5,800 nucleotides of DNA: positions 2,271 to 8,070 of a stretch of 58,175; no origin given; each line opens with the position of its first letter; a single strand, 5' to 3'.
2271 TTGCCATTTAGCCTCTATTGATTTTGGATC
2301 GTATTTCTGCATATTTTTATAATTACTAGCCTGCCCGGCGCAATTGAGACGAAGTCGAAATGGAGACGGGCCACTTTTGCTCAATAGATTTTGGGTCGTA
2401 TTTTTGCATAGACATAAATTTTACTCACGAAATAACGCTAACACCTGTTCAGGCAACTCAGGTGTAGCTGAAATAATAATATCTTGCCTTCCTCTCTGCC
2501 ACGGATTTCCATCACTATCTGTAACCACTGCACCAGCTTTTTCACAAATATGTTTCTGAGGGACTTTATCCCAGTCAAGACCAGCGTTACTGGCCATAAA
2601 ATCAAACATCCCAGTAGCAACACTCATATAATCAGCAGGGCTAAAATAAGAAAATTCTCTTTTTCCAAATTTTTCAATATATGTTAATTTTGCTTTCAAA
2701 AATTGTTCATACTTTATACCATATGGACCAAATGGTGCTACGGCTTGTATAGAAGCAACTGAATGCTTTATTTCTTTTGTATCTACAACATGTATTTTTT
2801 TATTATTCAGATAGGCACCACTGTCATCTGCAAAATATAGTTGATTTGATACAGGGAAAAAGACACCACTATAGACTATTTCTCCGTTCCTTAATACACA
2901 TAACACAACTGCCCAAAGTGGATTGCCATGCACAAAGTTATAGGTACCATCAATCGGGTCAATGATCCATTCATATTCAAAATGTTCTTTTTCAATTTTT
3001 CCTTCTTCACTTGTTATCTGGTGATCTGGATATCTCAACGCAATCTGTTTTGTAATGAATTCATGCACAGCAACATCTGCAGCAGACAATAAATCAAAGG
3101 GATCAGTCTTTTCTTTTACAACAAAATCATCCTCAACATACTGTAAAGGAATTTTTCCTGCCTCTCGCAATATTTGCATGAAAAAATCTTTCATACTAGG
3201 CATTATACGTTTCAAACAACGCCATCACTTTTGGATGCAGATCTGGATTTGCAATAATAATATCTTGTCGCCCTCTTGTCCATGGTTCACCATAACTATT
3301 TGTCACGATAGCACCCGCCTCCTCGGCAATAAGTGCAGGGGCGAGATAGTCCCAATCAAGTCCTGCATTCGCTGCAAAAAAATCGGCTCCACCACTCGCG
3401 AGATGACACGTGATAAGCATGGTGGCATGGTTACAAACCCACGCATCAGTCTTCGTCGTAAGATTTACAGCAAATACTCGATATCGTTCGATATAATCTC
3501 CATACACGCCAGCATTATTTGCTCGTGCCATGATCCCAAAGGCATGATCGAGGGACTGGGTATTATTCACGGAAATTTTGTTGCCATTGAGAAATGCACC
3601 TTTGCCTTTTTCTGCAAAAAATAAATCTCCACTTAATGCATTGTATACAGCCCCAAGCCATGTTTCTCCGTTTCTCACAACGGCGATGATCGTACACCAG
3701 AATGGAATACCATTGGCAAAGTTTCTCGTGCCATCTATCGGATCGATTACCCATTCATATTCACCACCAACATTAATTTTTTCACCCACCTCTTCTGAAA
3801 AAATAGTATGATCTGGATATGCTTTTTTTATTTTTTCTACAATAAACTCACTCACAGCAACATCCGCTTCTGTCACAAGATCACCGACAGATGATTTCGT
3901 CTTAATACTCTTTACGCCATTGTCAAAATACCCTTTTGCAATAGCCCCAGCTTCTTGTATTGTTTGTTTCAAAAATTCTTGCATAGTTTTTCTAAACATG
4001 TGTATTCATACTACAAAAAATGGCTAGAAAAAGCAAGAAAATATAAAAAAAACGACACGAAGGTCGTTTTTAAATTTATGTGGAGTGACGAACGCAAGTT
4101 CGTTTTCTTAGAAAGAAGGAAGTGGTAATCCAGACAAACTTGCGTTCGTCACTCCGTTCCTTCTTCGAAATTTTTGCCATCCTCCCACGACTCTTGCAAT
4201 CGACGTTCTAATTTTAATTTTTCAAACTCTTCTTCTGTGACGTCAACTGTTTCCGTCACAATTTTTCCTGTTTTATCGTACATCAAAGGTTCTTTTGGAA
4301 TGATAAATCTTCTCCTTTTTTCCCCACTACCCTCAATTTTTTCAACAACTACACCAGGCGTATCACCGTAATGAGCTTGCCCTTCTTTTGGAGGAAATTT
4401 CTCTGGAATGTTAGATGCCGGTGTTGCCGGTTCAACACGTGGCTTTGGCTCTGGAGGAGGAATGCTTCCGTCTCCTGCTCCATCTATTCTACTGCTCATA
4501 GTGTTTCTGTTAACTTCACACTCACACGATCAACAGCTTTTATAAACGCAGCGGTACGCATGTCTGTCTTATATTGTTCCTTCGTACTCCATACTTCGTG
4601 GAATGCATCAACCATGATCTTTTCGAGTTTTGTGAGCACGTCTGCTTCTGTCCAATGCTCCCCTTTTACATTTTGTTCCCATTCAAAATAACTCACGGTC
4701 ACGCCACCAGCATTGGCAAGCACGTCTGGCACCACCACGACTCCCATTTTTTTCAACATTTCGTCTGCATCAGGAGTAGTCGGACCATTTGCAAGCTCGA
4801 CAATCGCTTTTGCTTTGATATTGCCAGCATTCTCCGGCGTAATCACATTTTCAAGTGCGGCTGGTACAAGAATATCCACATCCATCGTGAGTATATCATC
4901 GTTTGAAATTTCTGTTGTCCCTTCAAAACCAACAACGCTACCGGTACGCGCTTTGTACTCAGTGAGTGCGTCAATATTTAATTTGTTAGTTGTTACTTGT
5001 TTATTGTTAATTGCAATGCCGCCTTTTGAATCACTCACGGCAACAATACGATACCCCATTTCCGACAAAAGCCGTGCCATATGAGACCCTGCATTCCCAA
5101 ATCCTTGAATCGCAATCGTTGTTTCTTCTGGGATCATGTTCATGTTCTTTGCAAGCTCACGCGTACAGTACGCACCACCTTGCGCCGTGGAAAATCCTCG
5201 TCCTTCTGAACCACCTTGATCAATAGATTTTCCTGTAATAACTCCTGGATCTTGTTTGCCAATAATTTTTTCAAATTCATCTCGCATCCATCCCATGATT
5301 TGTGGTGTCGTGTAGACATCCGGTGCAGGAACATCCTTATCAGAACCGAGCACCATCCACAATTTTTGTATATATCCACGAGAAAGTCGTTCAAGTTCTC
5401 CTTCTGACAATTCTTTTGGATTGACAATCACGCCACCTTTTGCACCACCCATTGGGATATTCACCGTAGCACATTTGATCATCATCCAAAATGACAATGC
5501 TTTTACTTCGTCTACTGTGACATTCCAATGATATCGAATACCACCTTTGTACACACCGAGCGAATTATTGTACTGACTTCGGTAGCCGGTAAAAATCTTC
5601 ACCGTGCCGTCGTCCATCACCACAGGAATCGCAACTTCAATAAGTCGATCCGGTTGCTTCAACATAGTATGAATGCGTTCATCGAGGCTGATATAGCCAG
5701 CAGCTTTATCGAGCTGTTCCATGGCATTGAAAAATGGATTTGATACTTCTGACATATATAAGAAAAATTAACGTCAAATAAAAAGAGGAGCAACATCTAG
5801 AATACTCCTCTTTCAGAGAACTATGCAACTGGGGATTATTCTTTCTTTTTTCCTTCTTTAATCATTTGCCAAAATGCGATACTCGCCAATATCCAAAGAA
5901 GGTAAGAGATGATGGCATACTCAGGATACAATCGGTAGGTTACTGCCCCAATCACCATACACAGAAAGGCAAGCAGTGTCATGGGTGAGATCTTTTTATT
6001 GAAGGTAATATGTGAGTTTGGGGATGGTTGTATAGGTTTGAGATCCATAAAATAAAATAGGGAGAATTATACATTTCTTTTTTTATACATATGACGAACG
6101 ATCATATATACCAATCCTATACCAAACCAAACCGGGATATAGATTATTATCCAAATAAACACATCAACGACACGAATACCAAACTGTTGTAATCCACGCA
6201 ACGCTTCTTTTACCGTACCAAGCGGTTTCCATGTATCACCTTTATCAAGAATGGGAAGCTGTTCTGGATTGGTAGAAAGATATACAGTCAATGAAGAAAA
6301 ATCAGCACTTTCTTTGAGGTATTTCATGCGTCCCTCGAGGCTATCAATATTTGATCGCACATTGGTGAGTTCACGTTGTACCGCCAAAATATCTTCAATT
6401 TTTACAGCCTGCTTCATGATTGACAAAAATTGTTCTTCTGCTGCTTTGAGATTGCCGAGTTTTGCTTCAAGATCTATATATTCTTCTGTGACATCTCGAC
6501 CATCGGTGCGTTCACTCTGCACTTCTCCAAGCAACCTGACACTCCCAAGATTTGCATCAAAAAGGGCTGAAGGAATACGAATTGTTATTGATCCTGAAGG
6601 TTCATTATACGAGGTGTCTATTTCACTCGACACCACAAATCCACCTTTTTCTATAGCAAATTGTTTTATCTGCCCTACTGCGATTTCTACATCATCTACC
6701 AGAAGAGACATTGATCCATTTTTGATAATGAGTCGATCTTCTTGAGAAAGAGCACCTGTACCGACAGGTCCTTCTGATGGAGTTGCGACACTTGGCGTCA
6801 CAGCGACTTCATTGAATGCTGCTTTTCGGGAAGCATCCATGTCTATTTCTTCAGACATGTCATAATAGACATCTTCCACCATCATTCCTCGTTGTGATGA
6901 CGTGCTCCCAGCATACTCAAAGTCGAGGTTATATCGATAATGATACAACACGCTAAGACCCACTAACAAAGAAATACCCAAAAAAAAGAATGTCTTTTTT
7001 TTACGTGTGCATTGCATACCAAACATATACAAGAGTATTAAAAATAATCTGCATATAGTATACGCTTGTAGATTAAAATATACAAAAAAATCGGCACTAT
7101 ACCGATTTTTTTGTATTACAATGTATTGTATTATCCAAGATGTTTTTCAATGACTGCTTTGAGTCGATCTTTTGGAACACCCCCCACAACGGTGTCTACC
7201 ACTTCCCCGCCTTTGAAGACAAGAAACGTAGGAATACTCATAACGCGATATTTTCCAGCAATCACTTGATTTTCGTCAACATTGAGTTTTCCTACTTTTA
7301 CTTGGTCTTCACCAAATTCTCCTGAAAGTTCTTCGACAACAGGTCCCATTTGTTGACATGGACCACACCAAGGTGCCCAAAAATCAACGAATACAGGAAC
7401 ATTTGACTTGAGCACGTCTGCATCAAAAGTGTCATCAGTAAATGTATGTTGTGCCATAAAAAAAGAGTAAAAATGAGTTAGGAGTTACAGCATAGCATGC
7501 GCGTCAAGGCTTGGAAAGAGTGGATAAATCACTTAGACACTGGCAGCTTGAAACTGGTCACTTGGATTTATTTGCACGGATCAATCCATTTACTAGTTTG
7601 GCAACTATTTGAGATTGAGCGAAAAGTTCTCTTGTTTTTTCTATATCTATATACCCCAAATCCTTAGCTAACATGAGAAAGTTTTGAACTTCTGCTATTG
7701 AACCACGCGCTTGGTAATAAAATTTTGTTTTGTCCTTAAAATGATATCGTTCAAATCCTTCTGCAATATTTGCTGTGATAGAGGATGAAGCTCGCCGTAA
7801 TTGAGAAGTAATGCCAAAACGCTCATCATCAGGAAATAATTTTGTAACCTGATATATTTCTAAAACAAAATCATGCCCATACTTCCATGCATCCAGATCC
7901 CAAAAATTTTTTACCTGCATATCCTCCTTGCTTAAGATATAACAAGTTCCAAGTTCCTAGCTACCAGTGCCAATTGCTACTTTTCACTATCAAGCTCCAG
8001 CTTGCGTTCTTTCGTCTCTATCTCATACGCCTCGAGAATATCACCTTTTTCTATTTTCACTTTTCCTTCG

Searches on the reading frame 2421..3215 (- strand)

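Call 7: search_protein_families(library=pfam, proteins=[window:2421-3215:-], max_evalue=0.001)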
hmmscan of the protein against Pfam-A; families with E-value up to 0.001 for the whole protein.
window:2421-3215:- (264 aa): 1 family
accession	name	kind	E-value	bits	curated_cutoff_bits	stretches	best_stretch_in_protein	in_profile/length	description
PF00459.30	Inositol_P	-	4e-43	148.3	27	1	9-263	6-267/271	Inositol monophosphatase family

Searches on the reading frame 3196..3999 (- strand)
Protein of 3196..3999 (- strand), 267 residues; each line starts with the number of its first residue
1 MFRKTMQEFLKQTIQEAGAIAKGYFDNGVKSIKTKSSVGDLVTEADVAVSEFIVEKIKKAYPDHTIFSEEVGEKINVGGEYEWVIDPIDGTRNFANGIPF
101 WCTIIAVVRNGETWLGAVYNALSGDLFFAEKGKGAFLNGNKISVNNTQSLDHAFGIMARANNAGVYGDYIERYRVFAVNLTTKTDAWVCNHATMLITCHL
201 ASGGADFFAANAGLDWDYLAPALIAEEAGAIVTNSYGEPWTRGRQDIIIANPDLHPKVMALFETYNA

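Call 7: search_protein_families(library=pfam, proteins=[window:3196-3999:-], max_evalue=0.001)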
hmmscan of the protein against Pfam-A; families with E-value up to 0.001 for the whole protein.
window:3196-3999:- (267 aa): 1 family
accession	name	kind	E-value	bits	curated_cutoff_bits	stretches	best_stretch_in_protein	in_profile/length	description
PF00459.30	Inositol_P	-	1.3e-53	182.6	27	1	5-265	4-269/271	Inositol monophosphatase family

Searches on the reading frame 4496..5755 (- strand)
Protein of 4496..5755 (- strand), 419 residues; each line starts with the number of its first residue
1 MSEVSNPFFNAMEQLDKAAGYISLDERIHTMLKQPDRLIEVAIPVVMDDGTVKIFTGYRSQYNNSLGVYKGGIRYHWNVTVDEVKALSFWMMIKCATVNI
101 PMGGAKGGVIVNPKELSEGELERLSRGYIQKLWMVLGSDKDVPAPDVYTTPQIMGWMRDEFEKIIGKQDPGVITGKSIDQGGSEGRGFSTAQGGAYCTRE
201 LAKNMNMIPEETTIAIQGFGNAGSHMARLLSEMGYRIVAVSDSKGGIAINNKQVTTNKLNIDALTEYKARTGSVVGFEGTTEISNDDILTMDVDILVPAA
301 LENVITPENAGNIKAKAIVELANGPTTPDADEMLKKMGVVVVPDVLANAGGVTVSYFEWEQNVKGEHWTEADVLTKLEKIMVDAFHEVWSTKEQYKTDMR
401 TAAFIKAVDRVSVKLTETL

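Call 7: search_protein_families(library=pfam, proteins=[window:4496-5755:-], max_evalue=0.001)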
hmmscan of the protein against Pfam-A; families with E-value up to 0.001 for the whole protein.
window:4496-5755:- (419 aa): 3 families
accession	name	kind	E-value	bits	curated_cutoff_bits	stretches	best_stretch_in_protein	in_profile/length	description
PF00208.27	ELFV_dehydrog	-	2.2e-71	240.8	23.4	1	181-412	1-234/241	Glutamate/Leucine/Phenylalanine/Valine dehydrogenase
PF02812.23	ELFV_dehydrog_N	-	5.2e-54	181.9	25.3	1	35-162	1-128/129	Glu/Leu/Phe/Val dehydrogenase, dimerisation domain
PF02826.25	2-Hacid_dh_C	-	0.00074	19.4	25.1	0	209-250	34-76/178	D-isomer specific 2-hydroxyacid dehydrogenase, NAD binding domain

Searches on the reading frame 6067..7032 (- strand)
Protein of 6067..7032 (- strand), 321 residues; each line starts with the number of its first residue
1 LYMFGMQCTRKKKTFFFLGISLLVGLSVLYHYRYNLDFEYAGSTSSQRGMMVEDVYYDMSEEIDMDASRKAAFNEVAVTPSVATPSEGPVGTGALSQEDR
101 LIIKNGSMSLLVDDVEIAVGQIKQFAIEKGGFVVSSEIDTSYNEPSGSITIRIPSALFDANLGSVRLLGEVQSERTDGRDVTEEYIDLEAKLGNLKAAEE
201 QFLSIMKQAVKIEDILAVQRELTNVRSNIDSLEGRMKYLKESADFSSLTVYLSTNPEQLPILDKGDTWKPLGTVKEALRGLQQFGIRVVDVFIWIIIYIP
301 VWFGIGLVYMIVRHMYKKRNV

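Call 7: search_protein_families(library=pfam, proteins=[window:6067-7032:-], max_evalue=0.001)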
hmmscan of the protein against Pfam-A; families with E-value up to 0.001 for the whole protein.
window:6067-7032:- (321 aa): 1 family
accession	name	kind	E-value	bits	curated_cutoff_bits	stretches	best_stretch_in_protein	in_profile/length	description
PF14257.11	DUF4349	-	3.7e-49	167.4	27.7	1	100-312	1-212/213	Domain of unknown function (DUF4349)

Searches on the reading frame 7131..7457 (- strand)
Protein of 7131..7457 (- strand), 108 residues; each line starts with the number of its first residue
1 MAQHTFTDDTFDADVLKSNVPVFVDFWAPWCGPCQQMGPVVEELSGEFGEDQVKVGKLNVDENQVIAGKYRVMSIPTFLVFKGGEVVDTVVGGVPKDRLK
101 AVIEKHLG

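Call 7: search_protein_families(library=pfam, proteins=[window:7131-7457:-], max_evalue=0.001)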
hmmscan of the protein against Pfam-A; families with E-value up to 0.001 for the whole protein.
window:7131-7457:- (108 aa): 8 families
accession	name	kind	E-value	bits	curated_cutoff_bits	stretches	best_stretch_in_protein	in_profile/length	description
PF00085.26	Thioredoxin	-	2e-30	105.3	23.5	1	5-105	4-103/103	Thioredoxin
PF13098.12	Thioredoxin_2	-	4.2e-10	40.4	27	1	17-102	3-103/104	Thioredoxin-like domain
PF13905.12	Thioredoxin_8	-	9.3e-07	29.5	27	0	21-62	3-45/94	Thioredoxin-like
PF00578.27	AhpC-TSA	-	7e-05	23.2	26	1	18-66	24-73/124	AhpC/TSA family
PF14595.12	Thioredoxin_9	-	7.1e-05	23.2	25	1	27-95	49-118/129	Thioredoxin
PF08534.16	Redoxin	-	0.0002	21.6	26.6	1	18-65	28-75/148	Redoxin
PF07449.17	HyaE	-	0.00035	21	22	1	40-90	49-99/108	Hydrogenase-1 expression protein HyaE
PF13899.12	Thioredoxin_7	-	0.00057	20.4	27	1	17-41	15-39/83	Thioredoxin-like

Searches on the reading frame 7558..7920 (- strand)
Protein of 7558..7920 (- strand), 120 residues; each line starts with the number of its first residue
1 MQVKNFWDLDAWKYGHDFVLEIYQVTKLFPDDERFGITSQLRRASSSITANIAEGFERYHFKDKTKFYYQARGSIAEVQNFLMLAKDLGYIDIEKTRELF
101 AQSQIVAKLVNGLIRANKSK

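Call 7: search_protein_families(library=pfam, proteins=[window:7558-7920:-], max_evalue=0.001)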
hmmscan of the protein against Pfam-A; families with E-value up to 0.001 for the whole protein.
window:7558-7920:- (120 aa): 2 families
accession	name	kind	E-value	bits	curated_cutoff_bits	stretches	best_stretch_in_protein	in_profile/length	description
PF05635.17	23S_rRNA_IVP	-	7.6e-35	119.8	33.8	1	8-112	2-106/106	23S rRNA-intervening sequence protein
PF22296.2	bAvd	-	2.6e-05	25.1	40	1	16-115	8-105/107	bAvd-like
